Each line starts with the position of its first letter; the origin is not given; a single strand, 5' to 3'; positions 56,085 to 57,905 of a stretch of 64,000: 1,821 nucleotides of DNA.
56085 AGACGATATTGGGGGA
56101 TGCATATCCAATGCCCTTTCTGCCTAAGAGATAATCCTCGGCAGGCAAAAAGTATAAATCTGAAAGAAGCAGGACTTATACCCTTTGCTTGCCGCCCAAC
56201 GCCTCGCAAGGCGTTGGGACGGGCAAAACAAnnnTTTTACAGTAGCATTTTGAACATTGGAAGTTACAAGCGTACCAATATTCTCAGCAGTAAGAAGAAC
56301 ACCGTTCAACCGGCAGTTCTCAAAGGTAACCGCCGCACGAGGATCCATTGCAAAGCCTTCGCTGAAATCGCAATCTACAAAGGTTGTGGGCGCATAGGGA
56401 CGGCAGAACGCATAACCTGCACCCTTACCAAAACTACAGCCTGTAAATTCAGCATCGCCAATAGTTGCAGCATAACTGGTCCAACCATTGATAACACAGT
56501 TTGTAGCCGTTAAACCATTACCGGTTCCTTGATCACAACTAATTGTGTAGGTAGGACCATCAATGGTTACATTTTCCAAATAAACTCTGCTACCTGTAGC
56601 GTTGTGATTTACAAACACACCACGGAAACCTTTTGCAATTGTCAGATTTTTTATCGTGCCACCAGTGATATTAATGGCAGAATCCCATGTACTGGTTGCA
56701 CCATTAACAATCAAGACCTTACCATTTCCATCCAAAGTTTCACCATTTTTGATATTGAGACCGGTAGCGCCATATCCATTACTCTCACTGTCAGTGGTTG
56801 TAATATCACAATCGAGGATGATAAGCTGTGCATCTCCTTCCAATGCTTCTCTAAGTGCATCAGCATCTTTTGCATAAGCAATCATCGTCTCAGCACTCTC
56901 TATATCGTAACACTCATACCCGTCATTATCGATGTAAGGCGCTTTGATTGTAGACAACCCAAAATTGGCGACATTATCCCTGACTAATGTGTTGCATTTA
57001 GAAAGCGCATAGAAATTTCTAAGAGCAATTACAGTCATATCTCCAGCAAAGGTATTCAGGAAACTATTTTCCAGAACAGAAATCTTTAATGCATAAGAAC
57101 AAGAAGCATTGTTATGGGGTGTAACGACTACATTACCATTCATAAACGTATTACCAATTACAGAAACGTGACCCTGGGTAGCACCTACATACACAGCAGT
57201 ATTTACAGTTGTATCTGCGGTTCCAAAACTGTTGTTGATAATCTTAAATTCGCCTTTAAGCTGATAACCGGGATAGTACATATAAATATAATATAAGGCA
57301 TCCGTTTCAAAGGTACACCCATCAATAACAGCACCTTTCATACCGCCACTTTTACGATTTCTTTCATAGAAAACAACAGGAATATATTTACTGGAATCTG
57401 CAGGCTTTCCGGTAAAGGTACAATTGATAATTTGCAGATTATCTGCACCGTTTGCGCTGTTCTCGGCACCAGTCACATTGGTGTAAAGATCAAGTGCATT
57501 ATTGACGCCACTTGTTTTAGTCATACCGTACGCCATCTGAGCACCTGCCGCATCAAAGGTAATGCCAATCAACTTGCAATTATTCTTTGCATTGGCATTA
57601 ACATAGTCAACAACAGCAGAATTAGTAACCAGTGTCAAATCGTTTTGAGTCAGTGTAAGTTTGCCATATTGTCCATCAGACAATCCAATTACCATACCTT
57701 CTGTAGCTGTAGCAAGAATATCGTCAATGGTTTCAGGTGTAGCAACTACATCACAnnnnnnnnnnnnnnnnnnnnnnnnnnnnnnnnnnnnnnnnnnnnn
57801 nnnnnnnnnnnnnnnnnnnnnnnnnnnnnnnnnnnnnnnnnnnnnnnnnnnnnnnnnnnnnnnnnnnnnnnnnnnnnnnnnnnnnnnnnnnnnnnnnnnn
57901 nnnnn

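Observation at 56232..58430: TasA-like domain fused to a long right-handed beta-helix (pectate-lyase-fold) region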

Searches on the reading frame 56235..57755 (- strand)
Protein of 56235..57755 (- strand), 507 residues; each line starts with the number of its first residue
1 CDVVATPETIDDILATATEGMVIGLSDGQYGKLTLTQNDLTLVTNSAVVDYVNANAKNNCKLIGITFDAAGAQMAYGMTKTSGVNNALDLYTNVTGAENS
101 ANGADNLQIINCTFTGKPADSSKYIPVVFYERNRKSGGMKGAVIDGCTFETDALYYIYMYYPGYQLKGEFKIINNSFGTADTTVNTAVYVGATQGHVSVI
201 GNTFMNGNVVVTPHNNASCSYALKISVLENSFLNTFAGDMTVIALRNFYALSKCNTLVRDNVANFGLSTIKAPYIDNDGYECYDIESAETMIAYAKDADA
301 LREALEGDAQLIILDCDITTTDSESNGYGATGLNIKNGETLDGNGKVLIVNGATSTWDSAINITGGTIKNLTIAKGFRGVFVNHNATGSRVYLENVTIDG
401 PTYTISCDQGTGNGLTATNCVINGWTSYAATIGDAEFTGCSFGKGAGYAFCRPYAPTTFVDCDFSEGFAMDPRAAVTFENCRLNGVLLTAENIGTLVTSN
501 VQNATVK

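Call 50: find_homologous_proteins(query=window:56235-57755:-)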
Query seq(507 aa) (507 aa): 810 proteins with E <= 0.001 among 8000 candidates; the best 120 are listed.
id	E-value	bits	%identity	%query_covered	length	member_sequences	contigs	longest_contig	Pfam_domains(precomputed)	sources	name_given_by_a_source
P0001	8.6e-153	528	100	48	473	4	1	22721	-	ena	-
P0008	4.8e-121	423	47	100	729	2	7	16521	-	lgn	-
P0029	4.9e-121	423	47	100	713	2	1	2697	-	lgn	-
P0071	2.3e-110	388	49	84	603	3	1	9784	PF20585.5,PF05048.20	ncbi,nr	ncbi:MAG: right-handed parallel beta-helix repeat-containing protein, partial [Clostridia bacterium]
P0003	3.9e-109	384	44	98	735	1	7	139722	-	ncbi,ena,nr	ncbi:MAG: hypothetical protein IKB02_01250 [Clostridia bacterium]|nr:hypothetical protein [Clostridi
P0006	7.4e-108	380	53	80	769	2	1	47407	-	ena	-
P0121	1.6e-104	369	52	43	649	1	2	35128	PF20585.5,PF12389.14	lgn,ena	-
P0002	5.6e-104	367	52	71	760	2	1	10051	-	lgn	-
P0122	1.1e-102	362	57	43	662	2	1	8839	PF20585.5,PF12389.14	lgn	-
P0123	1.5e-102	362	66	37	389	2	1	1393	PF20585.5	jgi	jgi:hypothetical protein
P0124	7.6e-100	353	43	100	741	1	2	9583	-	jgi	-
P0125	3.4e-99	351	42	100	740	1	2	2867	PF13229.13,PF12389.14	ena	-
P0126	6.1e-93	330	56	44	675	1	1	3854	PF12389.14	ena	-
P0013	1.3e-92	329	42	97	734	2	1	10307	-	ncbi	-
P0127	2.8e-92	328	48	72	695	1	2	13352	-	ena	-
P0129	1.6e-89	319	71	41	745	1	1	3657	-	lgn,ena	-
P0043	8.2e-81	290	64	41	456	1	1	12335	PF20585.5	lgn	-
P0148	1.6e-80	289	74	36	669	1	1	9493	PF12389.14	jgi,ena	-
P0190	7.6e-77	277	63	41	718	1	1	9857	PF20200.5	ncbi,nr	ncbi:MAG: DUF6562 domain-containing protein [Muribaculaceae bacterium]|nr:DUF6562 domain-containing 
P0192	7.8e-77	277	60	46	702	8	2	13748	PF20200.5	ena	-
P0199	1.3e-76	277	66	41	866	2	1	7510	PF13149.13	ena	-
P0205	2.7e-76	275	60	46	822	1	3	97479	PF20200.5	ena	-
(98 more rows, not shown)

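Call 51: search_protein_families(library=pfam, proteins=[P0199, P0190, P0205, P0129, P0148, P0123, P0192], max_evalue=10)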
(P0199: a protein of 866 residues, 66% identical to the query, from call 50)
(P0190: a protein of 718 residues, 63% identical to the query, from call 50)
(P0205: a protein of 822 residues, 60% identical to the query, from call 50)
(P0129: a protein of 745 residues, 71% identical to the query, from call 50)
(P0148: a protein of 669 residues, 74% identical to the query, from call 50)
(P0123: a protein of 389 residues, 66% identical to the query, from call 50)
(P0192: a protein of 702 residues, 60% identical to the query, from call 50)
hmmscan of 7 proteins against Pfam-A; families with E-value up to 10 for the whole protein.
P0199 (866 aa): 1 family
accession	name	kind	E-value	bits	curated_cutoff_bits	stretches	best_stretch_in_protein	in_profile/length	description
PF08143.16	CBFNT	-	0.17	13.7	22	1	221-235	43-57/62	CBFNT (NUC161) domain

P0190 (718 aa): 3 families
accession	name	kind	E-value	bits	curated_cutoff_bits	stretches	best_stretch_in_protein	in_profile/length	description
PF20200.4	DUF6562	-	6e-10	39.5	25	1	74-288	64-297/304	Family of unknown function (DUF6562)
PF11684.13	DUF3280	-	0.0012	19.6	30.1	1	144-227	52-136/138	Protein of unknown function (DUF2380)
PF20493.3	WD-like_fungi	-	0.26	11.6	22.5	1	121-194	18-93/199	Fungal WD-like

P0205 (822 aa): 4 families
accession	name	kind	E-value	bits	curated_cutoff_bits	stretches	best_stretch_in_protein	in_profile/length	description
PF20200.4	DUF6562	-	4.7e-16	59.6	25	1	118-302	106-298/304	Family of unknown function (DUF6562)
PF18216.6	N_formyltrans_C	-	0.033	14.3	25.8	1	219-235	31-47/52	N-formyltransferase dimerization C-terminal domain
PF13599.13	Pentapeptide_4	-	0.14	12.6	38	1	748-809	4-64/78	Pentapeptide repeat region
PF08139.17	LPAM_1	-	0.97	10.5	20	1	1-19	1-18/18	Prokaryotic membrane lipoprotein lipid attachment site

P0129 (745 aa): 2 families
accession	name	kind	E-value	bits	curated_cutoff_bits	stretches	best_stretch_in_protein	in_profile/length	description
PF20585.4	Pectate_lyase_5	-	5.7e-05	23.7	24.3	1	547-633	20-116/126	Putative pectate lyase-like adhesive domain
PF18668.6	Tail_spike_N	-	0.026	15.1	25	1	436-478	4-47/70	Tail spike TSP1/Gp66 receptor binding N-terminal domain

P0148 (669 aa): 3 families
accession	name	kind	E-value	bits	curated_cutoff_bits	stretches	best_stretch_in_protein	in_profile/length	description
PF12389.13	Peptidase_M73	-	5.5e-09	36.6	22.5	1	8-203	3-193/196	Camelysin metallo-endopeptidase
PF13699.11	eCIS_core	-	0.33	11.6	22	1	284-323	14-52/79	eCIS core domain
PF13576.12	Pentapeptide_3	-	5.1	7.8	27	0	581-606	14-40/48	Pentapeptide repeats (9 copies)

P0123 (389 aa): 3 families
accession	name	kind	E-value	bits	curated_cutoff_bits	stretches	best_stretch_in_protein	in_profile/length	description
PF20585.4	Pectate_lyase_5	-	1.5e-05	25.6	24.3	2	197-303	3-120/126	Putative pectate lyase-like adhesive domain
PF13576.12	Pentapeptide_3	-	0.0021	18.7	27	1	340-386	2-48/48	Pentapeptide repeats (9 copies)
PF13599.13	Pentapeptide_4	-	0.26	11.8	38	0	147-183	8-45/78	Pentapeptide repeat region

P0192 (702 aa): 3 families
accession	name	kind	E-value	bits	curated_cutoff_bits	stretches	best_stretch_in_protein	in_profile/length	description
PF20200.4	DUF6562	-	3.9e-11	43.4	25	1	73-282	72-297/304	Family of unknown function (DUF6562)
PF03906.20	Phage_T7_tail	-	0.016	15.3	25.2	1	369-397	79-107/157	Phage T7 tail fibre protein, N-terminal domain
PF03347.19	TDH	-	0.051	13.6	27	1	129-202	56-122/165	Vibrio thermostable direct hemolysin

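Call 54: search_solved_structures(query=P0205, max_evalue=10)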
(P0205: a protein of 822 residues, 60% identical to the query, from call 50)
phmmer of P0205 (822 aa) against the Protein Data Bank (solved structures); distinct sequences matched with E-value up to 10: 1.
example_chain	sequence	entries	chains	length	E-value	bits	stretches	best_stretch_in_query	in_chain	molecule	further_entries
6zt4_A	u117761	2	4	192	0.00096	20.7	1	730-812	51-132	Pentapeptide repeat protein MfpA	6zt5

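Call 55: search_solved_structures(query=P0199, max_evalue=10)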
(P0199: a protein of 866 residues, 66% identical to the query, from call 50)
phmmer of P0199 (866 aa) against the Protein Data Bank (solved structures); distinct sequences matched with E-value up to 10: 1.
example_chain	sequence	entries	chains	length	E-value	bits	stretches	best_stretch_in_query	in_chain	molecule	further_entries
1kko_A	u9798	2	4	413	0.45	11.7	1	296-347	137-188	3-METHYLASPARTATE AMMONIA-LYASE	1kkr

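Call 56: search_protein_families(library=ncbifam, proteins=[P0199, P0190, P0205, P0192, P0129], max_evalue=1)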
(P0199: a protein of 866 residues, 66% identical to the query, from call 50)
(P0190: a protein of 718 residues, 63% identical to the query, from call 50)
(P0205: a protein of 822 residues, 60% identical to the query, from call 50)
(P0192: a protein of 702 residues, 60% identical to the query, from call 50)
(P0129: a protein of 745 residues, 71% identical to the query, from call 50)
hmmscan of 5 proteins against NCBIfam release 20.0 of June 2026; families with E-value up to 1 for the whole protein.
P0199 (866 aa): 1 family
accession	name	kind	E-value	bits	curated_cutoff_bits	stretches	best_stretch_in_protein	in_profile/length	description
NF047840.1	lipo_Ag473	exception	0.47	11.2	100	0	1-20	1-20/136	Ag473 family lipoprotein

P0190 (718 aa): 1 family
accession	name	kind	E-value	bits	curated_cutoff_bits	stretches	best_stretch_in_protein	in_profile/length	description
NF050142.1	PG1828_fam_lipo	equivalog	0.0095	16.7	50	1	1-33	1-33/59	PG1828 family lipoprotein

P0205 (822 aa): 2 families
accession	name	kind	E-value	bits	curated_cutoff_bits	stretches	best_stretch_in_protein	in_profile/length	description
NF008392.0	PRK11190.1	equivalog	0.12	12.3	268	1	126-170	61-105/192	Fe-S biogenesis protein NfuA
NF047408.1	SA0632_fam_LP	equivalog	0.97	9.1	70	1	1-22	1-23/68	SA0632 family lipoprotein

P0192 (702 aa): 0 families

P0129 (745 aa): 0 families

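Call 84: find_encoding_contigs(protein=P0205, flank=8000, max_places=2)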
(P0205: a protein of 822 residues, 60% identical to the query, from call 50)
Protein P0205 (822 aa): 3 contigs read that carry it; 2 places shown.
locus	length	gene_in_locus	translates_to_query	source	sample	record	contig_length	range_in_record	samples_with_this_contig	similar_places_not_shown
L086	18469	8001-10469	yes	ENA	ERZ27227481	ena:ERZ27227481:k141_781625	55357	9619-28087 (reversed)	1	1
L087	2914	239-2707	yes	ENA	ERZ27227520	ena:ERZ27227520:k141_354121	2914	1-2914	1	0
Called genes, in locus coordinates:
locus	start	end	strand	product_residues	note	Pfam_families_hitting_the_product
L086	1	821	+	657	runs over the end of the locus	PF12439:GDE_N, PF06202:GDE_C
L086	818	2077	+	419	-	PF08323:Glyco_transf_5, PF13439:Glyco_transf_4, PF13579:Glyco_trans_4_4, PF20706:GT4-conflict, PF00534:Glycos_transf_1, PF13692:Glyco_trans_1_4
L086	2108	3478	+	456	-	PF03065:Glyco_hydro_57, PF01522:Polysacc_deac_1 (weak)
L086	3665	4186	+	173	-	PF00210:Ferritin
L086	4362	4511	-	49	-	-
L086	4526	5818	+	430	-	-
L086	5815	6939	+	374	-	PF20200:DUF6562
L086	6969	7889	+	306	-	-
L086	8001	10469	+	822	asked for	PF20200:DUF6562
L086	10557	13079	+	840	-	PF20200:DUF6562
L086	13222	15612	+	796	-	PF20200:DUF6562 (weak), PF20585:Pectate_lyase_5 (weak)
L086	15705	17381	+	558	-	PF20200:DUF6562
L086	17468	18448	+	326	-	PF20200:DUF6562 (faint)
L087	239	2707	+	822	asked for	PF20200:DUF6562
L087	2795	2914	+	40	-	?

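Call 85: find_encoding_contigs(protein=P0199, flank=6000, max_places=2)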
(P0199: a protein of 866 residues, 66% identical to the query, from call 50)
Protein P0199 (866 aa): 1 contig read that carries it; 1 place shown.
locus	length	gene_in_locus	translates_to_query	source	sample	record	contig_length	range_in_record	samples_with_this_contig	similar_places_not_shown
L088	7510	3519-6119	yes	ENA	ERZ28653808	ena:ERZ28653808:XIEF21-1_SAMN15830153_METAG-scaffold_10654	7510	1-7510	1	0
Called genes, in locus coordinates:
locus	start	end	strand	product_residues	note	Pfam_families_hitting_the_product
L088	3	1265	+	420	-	?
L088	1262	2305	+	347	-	PF17145:DUF5119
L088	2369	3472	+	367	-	PF13149:Mfa_like_1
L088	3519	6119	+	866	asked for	PF13149:Mfa_like_1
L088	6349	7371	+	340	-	PF13149:Mfa_like_1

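Call 86: search_protein_families(library=pfam, proteins=[L088:2369-3472:+, L088:6349-7371:+, L088:1262-2305:+, L088:3519-4718:+, L086:5815-6939:+, L086:4526-5818:+, L086:6969-7889:+], max_evalue=0.1)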
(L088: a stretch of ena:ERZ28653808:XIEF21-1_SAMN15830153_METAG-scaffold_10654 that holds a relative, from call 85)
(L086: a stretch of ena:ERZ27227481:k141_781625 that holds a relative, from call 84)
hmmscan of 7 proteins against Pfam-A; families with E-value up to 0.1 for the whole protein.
L088:2369-3472:+ (367 aa): 1 family
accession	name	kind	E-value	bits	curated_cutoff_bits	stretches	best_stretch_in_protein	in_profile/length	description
PF13149.12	Mfa_like_1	-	4.6e-17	63.3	27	1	54-349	9-246/246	Fimbrillin-like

L088:6349-7371:+ (340 aa): 2 families
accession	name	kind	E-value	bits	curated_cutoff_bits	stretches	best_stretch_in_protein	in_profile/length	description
PF13149.12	Mfa_like_1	-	3.4e-19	70.3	27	1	60-324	13-246/246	Fimbrillin-like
PF08139.17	LPAM_1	-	0.011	16.6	20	1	1-18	1-18/18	Prokaryotic membrane lipoprotein lipid attachment site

L088:1262-2305:+ (347 aa): 1 family
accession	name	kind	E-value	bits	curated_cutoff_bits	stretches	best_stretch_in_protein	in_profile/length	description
PF17145.10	DUF5119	-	1.3e-18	67.9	27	1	91-240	49-191/191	Domain of unknown function (DUF5119)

L088:3519-4718:+ (400 aa): 1 family
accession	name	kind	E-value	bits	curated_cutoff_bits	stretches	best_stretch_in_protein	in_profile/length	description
PF13149.12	Mfa_like_1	-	2.2e-19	70.9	27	1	49-317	6-246/246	Fimbrillin-like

L086:5815-6939:+ (374 aa): 4 families
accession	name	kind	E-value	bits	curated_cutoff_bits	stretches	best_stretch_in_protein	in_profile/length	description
PF20200.4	DUF6562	-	1.6e-52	179.3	25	1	86-368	22-303/304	Family of unknown function (DUF6562)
PF08842.16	Mfa2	-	0.0023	18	21.2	1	139-189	57-106/277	Fimbrillin-A associated anchor proteins Mfa1 and Mfa2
PF14900.11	DUF4493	-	0.052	13.8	27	0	136-156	53-73/226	Domain of unknown function (DUF4493)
PF19835.5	SegE_GIY-YIG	-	0.1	13.3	25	0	185-240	7-64/123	Putative endonuclease segE, GIY-YIG domain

L086:4526-5818:+ (430 aa): 4 families
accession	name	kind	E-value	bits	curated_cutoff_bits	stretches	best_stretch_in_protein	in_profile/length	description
PF12099.14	DUF3575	-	1.4e-41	142.2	21.1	1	253-415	14-175/177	Protein of unknown function (DUF3575)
PF05887.16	Trypan_PARP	-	8.9e-07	29.4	100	1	216-245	68-97/134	Procyclic acidic repetitive protein (PARP)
PF16031.10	TonB_N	-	0.031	15.3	33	1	208-250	18-66/138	TonB polyproline region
PF00691.25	OmpA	-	0.042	14.6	27.2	1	70-143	9-81/98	OmpA family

L086:6969-7889:+ (306 aa): 1 family
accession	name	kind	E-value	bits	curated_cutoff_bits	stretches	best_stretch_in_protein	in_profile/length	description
PF20200.4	DUF6562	-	2.1e-08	34.4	25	1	145-295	122-283/304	Family of unknown function (DUF6562)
